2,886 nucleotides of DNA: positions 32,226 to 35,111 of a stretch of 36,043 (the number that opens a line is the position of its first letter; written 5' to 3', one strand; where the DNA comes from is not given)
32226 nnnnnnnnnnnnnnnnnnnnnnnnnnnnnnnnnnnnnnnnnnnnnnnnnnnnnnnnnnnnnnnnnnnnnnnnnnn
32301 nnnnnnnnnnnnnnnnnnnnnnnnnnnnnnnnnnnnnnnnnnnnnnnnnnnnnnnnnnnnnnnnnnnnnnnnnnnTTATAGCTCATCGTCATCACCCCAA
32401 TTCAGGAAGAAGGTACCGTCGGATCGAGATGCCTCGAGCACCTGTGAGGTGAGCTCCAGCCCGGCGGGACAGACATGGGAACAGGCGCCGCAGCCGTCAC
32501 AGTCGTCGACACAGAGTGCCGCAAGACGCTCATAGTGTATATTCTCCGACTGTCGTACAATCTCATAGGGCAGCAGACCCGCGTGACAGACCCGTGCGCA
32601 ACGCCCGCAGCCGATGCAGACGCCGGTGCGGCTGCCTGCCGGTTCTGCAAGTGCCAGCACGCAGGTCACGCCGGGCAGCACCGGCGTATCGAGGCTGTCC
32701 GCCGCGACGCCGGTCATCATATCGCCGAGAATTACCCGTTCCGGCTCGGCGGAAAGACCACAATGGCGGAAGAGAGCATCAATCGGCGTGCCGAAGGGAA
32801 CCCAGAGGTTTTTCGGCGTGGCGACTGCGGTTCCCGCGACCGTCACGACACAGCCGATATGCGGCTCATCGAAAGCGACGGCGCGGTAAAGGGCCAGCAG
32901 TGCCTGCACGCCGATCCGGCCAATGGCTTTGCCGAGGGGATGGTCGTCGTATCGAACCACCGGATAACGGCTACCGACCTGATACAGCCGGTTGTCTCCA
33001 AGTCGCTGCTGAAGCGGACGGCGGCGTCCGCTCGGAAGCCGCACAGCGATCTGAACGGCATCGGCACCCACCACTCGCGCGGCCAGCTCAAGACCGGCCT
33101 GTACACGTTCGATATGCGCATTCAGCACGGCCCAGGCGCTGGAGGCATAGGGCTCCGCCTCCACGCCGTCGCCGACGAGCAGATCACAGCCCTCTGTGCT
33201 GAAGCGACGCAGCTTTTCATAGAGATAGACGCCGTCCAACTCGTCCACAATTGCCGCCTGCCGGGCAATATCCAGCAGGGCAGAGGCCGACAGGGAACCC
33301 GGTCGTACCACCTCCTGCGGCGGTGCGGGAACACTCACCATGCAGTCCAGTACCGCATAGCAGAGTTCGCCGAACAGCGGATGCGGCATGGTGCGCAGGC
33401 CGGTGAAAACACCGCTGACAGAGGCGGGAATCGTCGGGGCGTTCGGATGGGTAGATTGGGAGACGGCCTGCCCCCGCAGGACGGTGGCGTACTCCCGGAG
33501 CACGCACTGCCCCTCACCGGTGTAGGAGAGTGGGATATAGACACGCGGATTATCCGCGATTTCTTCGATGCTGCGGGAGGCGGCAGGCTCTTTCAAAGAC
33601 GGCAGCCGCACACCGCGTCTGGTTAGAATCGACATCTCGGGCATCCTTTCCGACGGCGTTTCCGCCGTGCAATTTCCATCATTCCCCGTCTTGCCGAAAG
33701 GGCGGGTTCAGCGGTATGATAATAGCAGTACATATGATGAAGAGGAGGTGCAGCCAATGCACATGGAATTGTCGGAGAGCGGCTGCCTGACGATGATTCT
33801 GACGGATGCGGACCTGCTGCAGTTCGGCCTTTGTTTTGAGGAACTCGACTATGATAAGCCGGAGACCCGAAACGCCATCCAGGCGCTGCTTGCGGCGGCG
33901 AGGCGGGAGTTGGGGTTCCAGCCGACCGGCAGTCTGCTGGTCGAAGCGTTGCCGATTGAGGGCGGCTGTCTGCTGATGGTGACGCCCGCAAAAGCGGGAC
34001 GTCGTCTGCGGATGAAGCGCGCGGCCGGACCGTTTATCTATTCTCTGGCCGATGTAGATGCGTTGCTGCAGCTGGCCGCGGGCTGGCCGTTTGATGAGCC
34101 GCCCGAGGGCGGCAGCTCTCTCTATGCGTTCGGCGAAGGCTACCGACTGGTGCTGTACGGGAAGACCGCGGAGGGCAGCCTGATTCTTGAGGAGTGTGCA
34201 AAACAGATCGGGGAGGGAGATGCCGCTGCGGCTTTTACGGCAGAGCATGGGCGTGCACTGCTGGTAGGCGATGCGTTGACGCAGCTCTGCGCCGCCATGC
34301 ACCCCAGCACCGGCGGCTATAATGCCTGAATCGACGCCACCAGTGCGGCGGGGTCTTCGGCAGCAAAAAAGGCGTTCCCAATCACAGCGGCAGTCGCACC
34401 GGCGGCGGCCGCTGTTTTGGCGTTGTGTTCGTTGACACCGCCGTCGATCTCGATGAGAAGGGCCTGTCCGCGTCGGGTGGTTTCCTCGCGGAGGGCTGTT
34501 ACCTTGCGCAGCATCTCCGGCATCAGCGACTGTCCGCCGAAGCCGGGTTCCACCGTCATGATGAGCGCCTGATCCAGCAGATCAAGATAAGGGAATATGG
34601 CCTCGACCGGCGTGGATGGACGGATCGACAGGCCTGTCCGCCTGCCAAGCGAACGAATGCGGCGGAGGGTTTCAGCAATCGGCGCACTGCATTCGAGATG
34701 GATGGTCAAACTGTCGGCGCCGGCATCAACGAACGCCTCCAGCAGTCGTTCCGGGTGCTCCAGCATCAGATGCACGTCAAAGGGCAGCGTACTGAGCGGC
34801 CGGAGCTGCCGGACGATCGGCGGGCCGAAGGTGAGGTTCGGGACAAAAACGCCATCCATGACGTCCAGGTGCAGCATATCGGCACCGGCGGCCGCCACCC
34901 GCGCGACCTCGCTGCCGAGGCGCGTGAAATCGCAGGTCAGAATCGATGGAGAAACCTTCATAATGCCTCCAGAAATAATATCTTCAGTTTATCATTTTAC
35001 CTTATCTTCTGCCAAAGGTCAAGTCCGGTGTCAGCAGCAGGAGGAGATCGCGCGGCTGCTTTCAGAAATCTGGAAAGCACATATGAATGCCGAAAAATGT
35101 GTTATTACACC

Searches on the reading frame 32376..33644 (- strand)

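Call 76: search_protein_families(library=pfam, proteins=[window:32376-33644:-], max_evalue=0.0001)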
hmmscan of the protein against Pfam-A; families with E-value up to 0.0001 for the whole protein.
window:32376-33644:- (422 aa): 9 families
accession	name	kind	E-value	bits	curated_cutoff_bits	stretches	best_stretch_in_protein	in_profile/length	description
PF13375.12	RnfC_N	-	1.2e-07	32.1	25.6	1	9-91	4-88/101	RnfC Barrel sandwich hybrid domain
PF12838.12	Fer4_7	-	1.4e-07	32.3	27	1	343-395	2-51/52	4Fe-4S dicluster domain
PF13187.11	Fer4_9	-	1.8e-07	31.5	27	1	343-395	2-50/52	4Fe-4S dicluster domain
PF14697.11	Fer4_21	-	1.2e-06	29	35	1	342-394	7-53/59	4Fe-4S dicluster domain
PF13237.11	Fer4_10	-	3.6e-06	27.3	25.5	0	342-393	8-53/53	4Fe-4S dicluster domain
PF12837.12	Fer4_6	-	6.3e-06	26.3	25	0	343-357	9-23/24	4Fe-4S binding domain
PF00037.32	Fer4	-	1.4e-05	25.1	21.1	0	380-395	6-21/24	4Fe-4S binding domain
PF13183.11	Fer4_8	-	4.3e-05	24.4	27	0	343-396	5-68/68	4Fe-4S dicluster domain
PF10531.15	SLBB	-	4.5e-05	23.6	27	1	266-313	1-54/55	SLBB domain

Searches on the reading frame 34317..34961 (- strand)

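Call 76: search_protein_families(library=pfam, proteins=[window:34317-34961:-], max_evalue=0.0001)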
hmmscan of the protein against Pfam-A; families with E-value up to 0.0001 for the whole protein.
window:34317-34961:- (214 aa): 1 family
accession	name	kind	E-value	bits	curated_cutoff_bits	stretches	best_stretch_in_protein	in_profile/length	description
PF00834.25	Ribul_P_3_epim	-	1.4e-68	230.6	21.1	1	2-199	1-198/198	Ribulose-phosphate 3 epimerase family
